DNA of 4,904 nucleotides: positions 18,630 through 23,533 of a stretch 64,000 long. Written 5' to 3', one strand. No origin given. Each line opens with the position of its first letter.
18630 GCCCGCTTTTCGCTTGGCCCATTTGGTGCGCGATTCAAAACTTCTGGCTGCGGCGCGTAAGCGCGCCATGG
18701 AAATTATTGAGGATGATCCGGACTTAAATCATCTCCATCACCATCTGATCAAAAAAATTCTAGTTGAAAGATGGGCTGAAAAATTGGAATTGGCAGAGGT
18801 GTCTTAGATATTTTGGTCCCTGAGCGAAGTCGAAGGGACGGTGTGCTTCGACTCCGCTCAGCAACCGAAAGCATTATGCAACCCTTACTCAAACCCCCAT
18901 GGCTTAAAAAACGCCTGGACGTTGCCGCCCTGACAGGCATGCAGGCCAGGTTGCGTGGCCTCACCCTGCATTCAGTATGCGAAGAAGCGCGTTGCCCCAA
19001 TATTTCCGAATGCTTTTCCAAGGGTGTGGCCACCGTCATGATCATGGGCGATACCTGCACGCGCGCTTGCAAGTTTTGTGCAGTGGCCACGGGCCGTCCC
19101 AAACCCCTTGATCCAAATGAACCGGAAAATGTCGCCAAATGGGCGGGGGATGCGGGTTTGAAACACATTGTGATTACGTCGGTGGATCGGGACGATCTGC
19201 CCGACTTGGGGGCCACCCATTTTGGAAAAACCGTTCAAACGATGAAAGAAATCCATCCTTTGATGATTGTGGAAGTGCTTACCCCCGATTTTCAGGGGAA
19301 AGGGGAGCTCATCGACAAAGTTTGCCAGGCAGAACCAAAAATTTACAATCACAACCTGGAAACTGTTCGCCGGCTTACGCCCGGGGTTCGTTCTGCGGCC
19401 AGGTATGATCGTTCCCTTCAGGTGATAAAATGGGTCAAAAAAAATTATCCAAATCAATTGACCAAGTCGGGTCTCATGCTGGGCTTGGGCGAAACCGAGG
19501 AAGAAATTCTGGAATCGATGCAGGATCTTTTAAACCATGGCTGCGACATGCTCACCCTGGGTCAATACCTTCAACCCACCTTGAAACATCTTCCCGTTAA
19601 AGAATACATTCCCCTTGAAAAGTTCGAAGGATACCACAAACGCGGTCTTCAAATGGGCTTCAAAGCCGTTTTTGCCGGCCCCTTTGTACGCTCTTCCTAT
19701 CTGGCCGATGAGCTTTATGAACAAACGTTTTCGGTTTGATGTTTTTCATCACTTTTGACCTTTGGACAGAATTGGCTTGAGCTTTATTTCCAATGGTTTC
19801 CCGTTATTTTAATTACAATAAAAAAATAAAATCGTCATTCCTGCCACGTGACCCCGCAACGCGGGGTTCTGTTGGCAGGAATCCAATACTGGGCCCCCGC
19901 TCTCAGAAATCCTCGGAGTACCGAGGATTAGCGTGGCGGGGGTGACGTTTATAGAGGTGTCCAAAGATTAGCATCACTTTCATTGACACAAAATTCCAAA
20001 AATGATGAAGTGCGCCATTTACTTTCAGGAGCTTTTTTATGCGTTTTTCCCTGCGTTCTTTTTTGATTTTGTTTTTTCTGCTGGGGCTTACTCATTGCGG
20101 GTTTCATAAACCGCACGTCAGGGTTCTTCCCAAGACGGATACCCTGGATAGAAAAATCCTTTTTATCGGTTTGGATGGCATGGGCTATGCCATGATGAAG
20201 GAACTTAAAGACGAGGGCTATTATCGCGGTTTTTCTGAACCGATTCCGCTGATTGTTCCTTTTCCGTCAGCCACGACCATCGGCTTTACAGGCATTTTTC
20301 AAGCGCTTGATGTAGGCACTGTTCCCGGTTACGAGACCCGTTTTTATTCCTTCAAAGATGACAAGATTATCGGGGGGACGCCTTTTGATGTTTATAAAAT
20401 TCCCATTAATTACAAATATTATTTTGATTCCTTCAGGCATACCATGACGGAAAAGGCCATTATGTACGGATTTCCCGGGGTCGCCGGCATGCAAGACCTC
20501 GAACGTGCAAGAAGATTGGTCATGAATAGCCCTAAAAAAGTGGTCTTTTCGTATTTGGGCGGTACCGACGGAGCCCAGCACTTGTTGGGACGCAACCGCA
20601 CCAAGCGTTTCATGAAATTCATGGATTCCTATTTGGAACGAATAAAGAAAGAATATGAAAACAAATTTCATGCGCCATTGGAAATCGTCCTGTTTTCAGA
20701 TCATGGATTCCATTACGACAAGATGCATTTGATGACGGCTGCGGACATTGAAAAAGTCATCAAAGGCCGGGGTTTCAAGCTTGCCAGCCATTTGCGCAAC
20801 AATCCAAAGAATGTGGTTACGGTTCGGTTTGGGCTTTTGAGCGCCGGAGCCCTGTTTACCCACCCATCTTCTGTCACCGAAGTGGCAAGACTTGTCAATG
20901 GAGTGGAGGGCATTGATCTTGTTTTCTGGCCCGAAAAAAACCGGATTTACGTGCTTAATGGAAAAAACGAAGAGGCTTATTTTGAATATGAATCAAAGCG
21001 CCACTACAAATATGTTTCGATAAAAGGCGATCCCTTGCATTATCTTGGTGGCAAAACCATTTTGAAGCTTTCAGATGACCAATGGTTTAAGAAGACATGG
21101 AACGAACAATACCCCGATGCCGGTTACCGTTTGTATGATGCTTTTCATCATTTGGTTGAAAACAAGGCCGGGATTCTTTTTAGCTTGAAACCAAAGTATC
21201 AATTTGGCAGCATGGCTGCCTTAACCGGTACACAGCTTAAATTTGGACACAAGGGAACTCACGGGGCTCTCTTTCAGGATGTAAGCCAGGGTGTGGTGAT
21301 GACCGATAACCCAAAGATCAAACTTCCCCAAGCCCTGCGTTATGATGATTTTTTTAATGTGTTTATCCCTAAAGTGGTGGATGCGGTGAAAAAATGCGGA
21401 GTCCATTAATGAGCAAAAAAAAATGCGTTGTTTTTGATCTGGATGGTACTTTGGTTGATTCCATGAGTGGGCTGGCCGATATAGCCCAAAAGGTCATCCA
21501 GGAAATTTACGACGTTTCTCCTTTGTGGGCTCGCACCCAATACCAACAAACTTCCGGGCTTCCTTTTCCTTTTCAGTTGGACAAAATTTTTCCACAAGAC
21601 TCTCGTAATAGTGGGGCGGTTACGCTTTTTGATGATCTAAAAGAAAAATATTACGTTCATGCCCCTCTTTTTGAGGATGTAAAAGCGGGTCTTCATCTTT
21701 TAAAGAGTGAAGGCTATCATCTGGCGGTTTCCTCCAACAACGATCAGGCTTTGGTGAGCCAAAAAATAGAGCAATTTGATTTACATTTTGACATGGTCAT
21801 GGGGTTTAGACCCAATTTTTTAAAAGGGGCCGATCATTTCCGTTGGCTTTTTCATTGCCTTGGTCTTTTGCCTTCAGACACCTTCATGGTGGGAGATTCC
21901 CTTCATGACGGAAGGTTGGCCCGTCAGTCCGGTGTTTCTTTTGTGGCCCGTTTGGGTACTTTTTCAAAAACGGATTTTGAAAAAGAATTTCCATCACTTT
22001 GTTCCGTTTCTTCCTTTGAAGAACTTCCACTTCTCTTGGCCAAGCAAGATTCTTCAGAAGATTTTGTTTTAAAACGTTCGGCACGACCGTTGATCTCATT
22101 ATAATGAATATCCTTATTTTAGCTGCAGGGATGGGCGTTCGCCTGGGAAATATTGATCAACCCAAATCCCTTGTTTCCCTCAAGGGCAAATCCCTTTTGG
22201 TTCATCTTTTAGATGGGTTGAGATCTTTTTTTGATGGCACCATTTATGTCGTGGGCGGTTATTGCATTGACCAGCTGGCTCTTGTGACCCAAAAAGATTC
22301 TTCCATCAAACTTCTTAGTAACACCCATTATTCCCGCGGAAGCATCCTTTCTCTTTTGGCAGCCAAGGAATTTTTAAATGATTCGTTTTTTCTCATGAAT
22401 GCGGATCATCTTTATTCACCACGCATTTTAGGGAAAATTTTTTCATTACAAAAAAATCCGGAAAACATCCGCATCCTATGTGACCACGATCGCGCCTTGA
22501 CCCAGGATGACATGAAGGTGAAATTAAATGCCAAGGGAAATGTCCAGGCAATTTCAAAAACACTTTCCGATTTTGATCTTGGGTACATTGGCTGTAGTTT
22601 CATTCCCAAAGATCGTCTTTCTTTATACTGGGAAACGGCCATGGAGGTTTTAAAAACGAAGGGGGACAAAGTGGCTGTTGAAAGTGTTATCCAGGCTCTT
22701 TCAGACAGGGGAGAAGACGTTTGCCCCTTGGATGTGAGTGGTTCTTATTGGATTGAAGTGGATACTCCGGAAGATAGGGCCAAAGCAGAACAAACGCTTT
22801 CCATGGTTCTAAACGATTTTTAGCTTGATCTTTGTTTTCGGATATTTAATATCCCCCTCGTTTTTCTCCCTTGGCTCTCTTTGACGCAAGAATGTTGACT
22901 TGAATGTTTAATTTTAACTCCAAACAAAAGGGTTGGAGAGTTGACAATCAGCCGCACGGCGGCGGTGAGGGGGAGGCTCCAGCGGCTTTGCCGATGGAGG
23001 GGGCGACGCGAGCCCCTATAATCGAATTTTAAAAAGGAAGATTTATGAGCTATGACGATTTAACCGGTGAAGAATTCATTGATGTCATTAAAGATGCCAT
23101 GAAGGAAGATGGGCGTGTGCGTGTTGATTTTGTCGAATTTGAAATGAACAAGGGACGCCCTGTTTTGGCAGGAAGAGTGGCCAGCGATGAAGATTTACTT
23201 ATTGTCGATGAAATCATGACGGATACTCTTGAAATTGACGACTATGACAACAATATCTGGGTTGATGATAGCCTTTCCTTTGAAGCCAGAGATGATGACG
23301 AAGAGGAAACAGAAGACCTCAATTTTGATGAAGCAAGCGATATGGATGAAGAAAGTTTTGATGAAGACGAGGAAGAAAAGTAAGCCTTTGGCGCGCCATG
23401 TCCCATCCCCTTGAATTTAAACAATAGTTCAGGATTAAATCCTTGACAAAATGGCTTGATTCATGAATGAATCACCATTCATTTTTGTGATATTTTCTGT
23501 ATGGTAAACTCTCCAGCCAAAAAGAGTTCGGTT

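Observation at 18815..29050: Family-2 repeats placed immediately 5' of lipA, etfA and argB in identical orientation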

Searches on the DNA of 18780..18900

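Call 23: search_rna_families(source=window, start=18780, end=18900, threshold=evalue, max_evalue=10)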
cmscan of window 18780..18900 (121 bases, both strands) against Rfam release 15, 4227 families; matches with E-value up to 10: 9.
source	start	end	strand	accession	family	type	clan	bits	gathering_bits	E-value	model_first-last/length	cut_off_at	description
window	18811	18870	-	RF00848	mir-61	Gene; miRNA;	-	24.6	77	0.0055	1-85/85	no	mir-61 microRNA precursor family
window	18812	18870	+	RF01013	mir-577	Gene; miRNA;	-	16.1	100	0.86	1-86/86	no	mir-577 microRNA precursor family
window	18806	18876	+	RF03894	mir-5736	Gene; miRNA;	-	15.7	90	1.4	1-80/80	no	mir-5736 microRNA precursor family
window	18806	18876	-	RF03452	mir-3121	Gene; miRNA;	-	14.2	108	1.6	1-77/77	no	mir-3121 microRNA precursor family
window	18810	18871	-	RF03404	mir-1298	Gene; miRNA;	-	13.2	70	3.9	1-104/104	no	mir-1298 microRNA precursor family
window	18806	18875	+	RF03920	mir-237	Gene; miRNA;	-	13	80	2.6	1-79/79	no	mir-237 microRNA precursor family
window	18804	18866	-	RF00220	Rhino_CRE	Cis-reg;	-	12.4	45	5.9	1-86/86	no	Human rhinovirus internal cis-acting regulatory element (CRE)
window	18809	18874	-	RF03920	mir-237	Gene; miRNA;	-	11.5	80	7.1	1-79/79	no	mir-237 microRNA precursor family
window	18807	18872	-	RF02616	SSRC8_2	Gene; sRNA;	-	6.7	72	6.5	1-281/281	no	Streptococcus sRNA 8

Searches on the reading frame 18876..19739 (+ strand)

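Call 17: search_protein_families(library=pfam, proteins=[window:18876-19739:+])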
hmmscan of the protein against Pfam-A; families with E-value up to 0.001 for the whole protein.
window:18876-19739:+ (287 aa): 2 families
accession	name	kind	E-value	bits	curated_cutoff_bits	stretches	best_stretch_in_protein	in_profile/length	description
PF04055.27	Radical_SAM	-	1e-21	78.3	29.5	1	55-218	1-166/166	Radical SAM superfamily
PF16881.10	LIAS_N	-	8.4e-06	26.6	27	1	7-40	62-96/96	N-terminal domain of lipoyl synthase of Radical_SAM family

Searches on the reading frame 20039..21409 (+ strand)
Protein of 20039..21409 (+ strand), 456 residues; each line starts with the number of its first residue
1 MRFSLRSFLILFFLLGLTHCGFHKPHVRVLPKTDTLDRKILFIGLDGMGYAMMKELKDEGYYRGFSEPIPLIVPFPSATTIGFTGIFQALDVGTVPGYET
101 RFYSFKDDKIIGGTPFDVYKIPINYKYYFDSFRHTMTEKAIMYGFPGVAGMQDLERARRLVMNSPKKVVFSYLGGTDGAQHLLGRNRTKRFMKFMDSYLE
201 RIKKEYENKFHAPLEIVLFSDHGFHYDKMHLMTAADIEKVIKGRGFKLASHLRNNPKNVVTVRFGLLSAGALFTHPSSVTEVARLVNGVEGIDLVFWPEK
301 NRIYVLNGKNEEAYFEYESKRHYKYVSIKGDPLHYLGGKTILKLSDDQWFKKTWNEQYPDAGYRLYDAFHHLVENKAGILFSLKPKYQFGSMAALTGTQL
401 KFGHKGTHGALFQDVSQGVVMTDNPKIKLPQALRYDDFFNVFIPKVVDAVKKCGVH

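Call 17: search_protein_families(library=pfam, proteins=[window:20039-21409:+])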
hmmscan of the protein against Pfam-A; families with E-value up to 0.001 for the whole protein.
window:20039-21409:+ (456 aa): 1 family
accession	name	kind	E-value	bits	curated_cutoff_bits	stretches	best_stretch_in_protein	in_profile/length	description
PF01663.27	Phosphodiest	-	0.00012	22.2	23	1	131-224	135-221/342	Type I phosphodiesterase / nucleotide pyrophosphatase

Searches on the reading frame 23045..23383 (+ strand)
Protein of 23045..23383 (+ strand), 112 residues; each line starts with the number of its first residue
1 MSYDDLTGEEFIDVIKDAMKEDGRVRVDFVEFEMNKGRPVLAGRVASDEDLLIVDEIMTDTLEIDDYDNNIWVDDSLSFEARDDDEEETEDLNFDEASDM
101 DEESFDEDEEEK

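Call 55: search_protein_families(library=ncbifam, proteins=[window:23045-23383:+])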
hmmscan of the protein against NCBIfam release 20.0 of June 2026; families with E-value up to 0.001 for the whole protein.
window:23045-23383:+ (112 aa): 0 families
